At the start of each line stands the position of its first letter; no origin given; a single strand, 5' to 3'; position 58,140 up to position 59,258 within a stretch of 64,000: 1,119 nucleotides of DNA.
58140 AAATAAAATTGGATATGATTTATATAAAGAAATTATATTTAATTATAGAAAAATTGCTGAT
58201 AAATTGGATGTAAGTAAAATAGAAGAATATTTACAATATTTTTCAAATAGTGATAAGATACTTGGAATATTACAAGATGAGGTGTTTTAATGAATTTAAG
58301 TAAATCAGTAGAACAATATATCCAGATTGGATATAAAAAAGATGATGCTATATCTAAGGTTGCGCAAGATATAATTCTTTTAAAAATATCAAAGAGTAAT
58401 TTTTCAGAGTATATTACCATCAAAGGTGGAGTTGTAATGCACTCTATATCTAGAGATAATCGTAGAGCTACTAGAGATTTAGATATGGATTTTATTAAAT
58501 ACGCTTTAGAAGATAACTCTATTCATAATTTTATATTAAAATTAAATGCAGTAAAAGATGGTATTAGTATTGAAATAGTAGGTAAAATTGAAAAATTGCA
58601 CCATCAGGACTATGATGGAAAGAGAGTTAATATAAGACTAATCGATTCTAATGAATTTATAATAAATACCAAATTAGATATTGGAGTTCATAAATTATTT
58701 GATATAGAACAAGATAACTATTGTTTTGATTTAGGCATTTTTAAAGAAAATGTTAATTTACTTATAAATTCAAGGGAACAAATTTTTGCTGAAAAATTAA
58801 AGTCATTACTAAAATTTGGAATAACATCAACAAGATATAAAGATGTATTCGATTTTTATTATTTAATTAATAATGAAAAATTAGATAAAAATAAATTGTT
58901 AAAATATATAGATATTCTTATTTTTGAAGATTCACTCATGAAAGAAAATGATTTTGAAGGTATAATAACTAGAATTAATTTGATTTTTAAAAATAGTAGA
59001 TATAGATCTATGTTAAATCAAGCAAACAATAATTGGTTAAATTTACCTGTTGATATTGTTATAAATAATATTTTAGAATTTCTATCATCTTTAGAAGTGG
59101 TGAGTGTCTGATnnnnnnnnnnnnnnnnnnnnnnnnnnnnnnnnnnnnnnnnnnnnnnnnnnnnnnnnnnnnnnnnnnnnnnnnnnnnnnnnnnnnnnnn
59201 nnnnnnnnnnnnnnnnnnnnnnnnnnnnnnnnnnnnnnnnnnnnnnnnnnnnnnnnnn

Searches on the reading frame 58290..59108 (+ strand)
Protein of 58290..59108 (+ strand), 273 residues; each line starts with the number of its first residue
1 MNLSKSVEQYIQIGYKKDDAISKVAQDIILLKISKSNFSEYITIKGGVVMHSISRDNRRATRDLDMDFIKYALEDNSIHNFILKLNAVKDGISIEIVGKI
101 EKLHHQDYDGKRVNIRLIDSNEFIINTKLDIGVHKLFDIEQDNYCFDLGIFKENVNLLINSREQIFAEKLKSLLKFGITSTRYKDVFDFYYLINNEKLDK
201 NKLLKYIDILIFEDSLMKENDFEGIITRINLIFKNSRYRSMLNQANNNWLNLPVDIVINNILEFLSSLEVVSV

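Call 3: search_protein_families(library=pfam, proteins=[window:58290-59108:+], max_evalue=0.01)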
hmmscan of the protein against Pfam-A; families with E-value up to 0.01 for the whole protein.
window:58290-59108:+ (273 aa): 1 family
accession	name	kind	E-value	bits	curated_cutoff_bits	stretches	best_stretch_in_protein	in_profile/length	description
PF08843.17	AbiEii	-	1.3e-17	65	22.5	1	29-203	2-178/238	Nucleotidyl transferase AbiEii toxin, Type IV TA system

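Call 4: search_protein_families(library=ncbifam, proteins=[window:58290-59108:+], max_evalue=0.01)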
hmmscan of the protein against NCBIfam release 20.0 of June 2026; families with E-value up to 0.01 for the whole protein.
window:58290-59108:+ (273 aa): 0 families

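Call 5: search_protein_families(library=padloc, proteins=[window:58290-59108:+], max_evalue=0.01)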
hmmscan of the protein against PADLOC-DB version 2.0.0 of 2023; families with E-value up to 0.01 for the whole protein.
window:58290-59108:+ (273 aa): 13 families
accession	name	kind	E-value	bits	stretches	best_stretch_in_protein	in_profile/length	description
PDLC02310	AbiEii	-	6.6e-105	348.3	1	1-268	1-265/265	AbiEii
PDLC02288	AbiEii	-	1e-29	101.4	1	20-268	31-273/294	AbiEii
PDLC02291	AbiEii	-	1.5e-12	45.5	1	15-207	32-214/310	AbiEii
PDLC02312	AbiEii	-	6.4e-12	43.1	1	23-207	33-220/299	AbiEii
PDLC02306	AbiEii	-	1.3e-10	39.4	2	153-211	164-223/280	AbiEii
PDLC02319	AbiEii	-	2e-10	38.8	1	30-208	6-178/241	AbiEii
PDLC02304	AbiEii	-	4.1e-10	38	1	28-266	29-256/260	AbiEii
PDLC02326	AbiEii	-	1e-08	33.3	1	24-111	29-117/133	AbiEii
PDLC02320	AbiEii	-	2.6e-05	22.3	1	143-237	14-108/147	AbiEii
PDLC02308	AbiEii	-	0.0001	20.1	1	178-217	173-212/279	AbiEii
PDLC02295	AbiEii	-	0.00075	16.9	1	40-203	39-201/261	AbiEii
PDLC02314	AbiEii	-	0.00078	16.8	1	15-207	26-217/290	AbiEii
PDLC02329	AbiEii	-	0.001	16.4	0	163-215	178-231/294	AbiEii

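Call 51: search_solved_structures(query=window:58290-59108:+, max_evalue=0.01)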
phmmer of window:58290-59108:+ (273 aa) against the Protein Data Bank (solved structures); distinct sequences matched with E-value up to 0.01: 1.
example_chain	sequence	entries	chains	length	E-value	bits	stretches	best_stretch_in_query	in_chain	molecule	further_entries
9hlo_B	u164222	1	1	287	1.6e-10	44.3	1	26-263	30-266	Abortive infection protein AbiGII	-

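Call 66: find_related_loci(query=A4, collection=metagenome_contigs, flank=4000)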
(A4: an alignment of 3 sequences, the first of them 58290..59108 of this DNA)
Query A4 (273 aa) in metagenome_contigs; peptide patterns used: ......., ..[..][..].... (x = any residue, [..] = any of these).
588 stretches matched a pattern; 124 encode a relative of the query (tblastn E <= 1e-3); the best 80 are kept; 80 distinct loci.
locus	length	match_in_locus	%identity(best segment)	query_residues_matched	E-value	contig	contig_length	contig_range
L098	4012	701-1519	100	1-273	0e+0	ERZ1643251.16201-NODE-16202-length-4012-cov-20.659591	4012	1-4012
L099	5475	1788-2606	64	1-273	1e-111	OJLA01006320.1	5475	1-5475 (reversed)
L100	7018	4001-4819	64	1-273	1e-111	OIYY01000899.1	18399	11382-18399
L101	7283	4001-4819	64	1-273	6e-111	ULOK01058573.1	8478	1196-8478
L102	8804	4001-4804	64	1-268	5e-111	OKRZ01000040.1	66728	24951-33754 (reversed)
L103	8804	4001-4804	64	1-268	7e-111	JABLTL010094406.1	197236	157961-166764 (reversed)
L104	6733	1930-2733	64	1-268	2e-110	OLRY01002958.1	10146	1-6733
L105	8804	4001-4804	64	1-268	2e-110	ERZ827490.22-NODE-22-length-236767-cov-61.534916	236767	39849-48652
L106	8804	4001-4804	64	1-268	2e-110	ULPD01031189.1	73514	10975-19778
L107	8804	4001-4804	64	1-268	2e-110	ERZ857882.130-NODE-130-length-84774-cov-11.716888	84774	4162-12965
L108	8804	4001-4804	64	1-268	2e-110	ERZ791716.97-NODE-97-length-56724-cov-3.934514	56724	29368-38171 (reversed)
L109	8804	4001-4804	64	1-268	2e-110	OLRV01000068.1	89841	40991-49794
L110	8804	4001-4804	64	1-268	2e-110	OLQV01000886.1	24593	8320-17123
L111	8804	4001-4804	64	1-268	2e-110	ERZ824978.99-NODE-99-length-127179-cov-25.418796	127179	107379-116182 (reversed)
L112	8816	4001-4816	63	1-272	1e-109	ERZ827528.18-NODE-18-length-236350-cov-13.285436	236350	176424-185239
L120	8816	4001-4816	63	1-272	3e-109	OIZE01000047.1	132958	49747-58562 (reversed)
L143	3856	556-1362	59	1-269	3e-101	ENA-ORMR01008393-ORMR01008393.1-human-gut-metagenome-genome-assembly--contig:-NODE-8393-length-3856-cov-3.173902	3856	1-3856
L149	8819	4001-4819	62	1-273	1e-96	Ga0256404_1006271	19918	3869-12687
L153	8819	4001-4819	56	1-273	4e-94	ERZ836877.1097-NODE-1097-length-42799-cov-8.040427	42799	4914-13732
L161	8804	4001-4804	57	1-268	8e-89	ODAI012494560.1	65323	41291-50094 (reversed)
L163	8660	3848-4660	53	1-273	2e-88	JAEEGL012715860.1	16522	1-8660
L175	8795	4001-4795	50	1-268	2e-78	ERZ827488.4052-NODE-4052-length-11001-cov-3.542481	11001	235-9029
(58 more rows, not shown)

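Call 93: search_solved_structures(query=window:58290-59108:+, max_evalue=0.01, show_alignments=1)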
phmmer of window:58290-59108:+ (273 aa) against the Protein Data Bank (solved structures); distinct sequences matched with E-value up to 0.01: 1.
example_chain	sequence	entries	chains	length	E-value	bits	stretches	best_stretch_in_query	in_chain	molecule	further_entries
9hlo_B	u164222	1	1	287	1.6e-10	44.3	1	26-263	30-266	Abortive infection protein AbiGII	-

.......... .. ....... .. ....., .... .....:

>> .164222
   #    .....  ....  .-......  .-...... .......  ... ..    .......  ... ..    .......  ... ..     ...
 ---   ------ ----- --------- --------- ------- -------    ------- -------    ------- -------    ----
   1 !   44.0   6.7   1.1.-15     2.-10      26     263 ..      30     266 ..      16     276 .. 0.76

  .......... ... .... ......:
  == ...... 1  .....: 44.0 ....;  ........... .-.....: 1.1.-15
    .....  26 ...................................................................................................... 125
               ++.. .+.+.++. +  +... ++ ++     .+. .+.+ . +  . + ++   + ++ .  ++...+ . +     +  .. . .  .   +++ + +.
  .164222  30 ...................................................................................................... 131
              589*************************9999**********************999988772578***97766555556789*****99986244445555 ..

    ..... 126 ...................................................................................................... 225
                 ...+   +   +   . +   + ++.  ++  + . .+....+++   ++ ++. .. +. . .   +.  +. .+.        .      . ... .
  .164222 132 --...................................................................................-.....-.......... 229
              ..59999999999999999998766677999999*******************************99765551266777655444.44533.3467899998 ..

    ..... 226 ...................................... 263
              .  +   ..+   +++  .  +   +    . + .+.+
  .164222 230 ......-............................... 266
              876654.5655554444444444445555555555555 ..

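Call 102: search_protein_families(library=pfam, proteins=[L102:4878-5642:+, L120:4827-5825:+, L143:1457-2158:+, L153:4878-6155:+, L175:4828-5484:+, L149:5030-5851:+, L161:4858-5799:+, L163:4708-5937:+], max_evalue=0.001)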
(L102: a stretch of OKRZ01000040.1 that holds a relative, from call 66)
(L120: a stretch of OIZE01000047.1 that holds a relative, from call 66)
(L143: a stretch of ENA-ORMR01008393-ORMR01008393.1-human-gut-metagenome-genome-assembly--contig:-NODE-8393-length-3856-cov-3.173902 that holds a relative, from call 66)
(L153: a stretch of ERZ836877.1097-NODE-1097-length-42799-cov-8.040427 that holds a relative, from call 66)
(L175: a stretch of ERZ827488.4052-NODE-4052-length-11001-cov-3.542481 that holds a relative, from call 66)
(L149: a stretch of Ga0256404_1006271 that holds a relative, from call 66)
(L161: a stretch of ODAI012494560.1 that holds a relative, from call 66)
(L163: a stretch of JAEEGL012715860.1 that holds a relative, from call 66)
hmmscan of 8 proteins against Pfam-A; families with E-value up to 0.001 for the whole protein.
L102:4878-5642:+ (255 aa): 1 family
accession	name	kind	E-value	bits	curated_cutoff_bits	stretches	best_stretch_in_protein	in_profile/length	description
PF00293.34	NUDIX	-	3.6e-20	72.8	21.1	1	7-134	4-133/134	NUDIX domain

L120:4827-5825:+ (333 aa): 1 family
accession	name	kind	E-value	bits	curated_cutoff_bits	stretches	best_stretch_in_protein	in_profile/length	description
PF00078.32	RVT_1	-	5.3e-14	52.8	29.6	1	92-285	10-202/205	Reverse transcriptase (RNA-dependent DNA polymerase)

L143:1457-2158:+ (234 aa): 1 family
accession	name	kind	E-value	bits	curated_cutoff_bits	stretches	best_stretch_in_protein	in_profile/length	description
PF02698.23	DUF218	-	2.2e-18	66.9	27.6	1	29-143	1-104/133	DUF218 domain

L153:4878-6155:+ (426 aa): 2 families
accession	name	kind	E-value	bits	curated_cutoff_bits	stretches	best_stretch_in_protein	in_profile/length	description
PF02534.20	T4SS-DNA_transf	-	9.8e-27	94.4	20.1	1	147-412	31-276/468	Type IV secretory system Conjugative DNA transfer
PF12846.13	AAA_10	-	0.00092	18.8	27.5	0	172-279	21-125/362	AAA-like domain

L175:4828-5484:+ (219 aa): 0 families

L149:5030-5851:+ (274 aa): 8 families
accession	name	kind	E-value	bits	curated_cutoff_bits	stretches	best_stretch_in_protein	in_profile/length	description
PF13614.12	AAA_31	-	9.5e-69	231.3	27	1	3-184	2-177/177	AAA domain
PF01656.29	CbiA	-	1.6e-25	89.9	25.4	1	5-235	1-125/125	CobQ/CobB/MinD/ParA nucleotide binding domain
PF00142.24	Fer4_NifH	-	5.2e-12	46.2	25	1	10-67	7-62/271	4Fe-4S iron sulfur cluster binding proteins, NifH/frxC family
PF06564.18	CBP_BcsQ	-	2.6e-11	43.9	21.3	1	4-160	3-151/234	Cellulose biosynthesis protein BcsQ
PF09140.17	MipZ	-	8.4e-11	42.1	20.7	1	4-156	2-131/262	ATPase MipZ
PF10609.15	ParA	-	1.4e-09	38.2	27.1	1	3-137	4-124/246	NUBPL iron-transfer P-loop NTPase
PF02374.21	ArsA_ATPase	-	1.2e-06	28.4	24.3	1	7-44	5-42/305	Anion-transporting ATPase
PF07015.17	VirC1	-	0.00091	19.1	24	0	4-41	3-40/231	VirC1 protein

L161:4858-5799:+ (314 aa): 1 family
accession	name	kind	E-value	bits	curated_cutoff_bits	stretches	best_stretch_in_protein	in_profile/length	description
PF00149.33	Metallophos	-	3.2e-11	44.5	21.5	1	9-213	3-190/191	Calcineurin-like phosphoesterase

L163:4708-5937:+ (410 aa): 7 families
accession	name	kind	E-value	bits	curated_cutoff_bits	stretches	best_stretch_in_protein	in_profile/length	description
PF00534.26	Glycos_transf_1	-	6.7e-39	133.6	26.4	1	202-360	6-169/172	Glycosyl transferases group 1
PF13692.12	Glyco_trans_1_4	-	2.1e-32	112.8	27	1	212-349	2-142/142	Glycosyl transferases group 1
PF13439.12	Glyco_transf_4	-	1.2e-31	110.4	28.5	1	14-187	1-170/170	Glycosyltransferase Family 4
PF13579.12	Glyco_trans_4_4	-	1.4e-14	55.1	29.7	1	15-182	1-158/158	Glycosyl transferase 4-like domain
PF13477.12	Glyco_trans_4_2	-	2.9e-06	27.9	23.4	1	26-117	18-107/139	Glycosyl transferase 4-like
PF20706.3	GT4-conflict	-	8.8e-06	25.4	26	0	208-317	194-313/385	Family 4 Glycosyltransferase in conflict systems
PF13524.12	Glyco_trans_1_2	-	0.00051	20.4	25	1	238-373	10-139/144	Glycosyl transferase-like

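Call 103: search_protein_families(library=padloc, proteins=[L120:4827-5825:+, L161:4858-5799:+, L175:4828-5484:+, L102:4878-5642:+], max_evalue=0.0001)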
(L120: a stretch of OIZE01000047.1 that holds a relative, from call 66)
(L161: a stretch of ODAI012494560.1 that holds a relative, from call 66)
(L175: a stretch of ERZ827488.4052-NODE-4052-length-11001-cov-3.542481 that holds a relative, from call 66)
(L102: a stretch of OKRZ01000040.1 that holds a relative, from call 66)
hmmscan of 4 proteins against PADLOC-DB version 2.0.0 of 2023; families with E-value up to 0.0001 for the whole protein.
L120:4827-5825:+ (333 aa): 45 families (the best 25 are shown)
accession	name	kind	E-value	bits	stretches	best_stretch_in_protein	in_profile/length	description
PDLC01136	RT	-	7.3e-31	105.6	1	27-286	2-256/263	RT (reverse transcriptase)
PDLC02063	Cas1_IIIb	-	4.7e-22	76.3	1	39-296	49-282/617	-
PDLC03768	Drt3a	-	7.6e-19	66.4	1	24-314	34-289/411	DRT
PDLC03779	RT_UG4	-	7.7e-19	65.9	1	34-312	4-284/307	DRT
PDLC03783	Drt8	-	5.9e-18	63.5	1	143-313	123-292/493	DRT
PDLC03754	RT_UG17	-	1e-15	55.6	1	54-293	38-275/429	DRT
PDLC03755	RT_UG18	-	1.1e-15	55.9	1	71-302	43-275/295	DRT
PDLC03764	RT_UG26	-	8.7e-15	52.4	1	149-307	122-296/398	DRT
PDLC02175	Drt3a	-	4.1e-14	50.6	1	154-279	108-238/417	-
PDLC02174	Drt3a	-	5e-14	50.4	1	153-288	108-253/403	-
PDLC03778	RT_UG39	-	9.5e-14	49.3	2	189-292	281-381/541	DRT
PDLC03775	RT_UG36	-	1.4e-13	48.6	1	142-271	130-262/557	DRT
PDLC03761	RT_UG23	-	1.7e-13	48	1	149-281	132-268/489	DRT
PDLC03758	RT_UG20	-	3.4e-13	47.5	1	139-277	132-270/511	DRT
PDLC01607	RT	-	3.8e-13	48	1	102-280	15-153/161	"CAS-I,CAS-II,CAS-III,CAS-IV,CAS-V,CAS-VI; acquisition_associated"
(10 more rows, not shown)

L161:4858-5799:+ (314 aa): 1 family
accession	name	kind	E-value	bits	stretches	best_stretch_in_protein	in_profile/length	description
PDLC04908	PDC-S10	-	1.9e-05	22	0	6-92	9-92/223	-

L175:4828-5484:+ (219 aa): 0 families

L102:4878-5642:+ (255 aa): 1 family
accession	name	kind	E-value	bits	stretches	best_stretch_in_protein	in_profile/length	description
PDLC04899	PDC-S07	-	5.1e-13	46.8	1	1-136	3-128/135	-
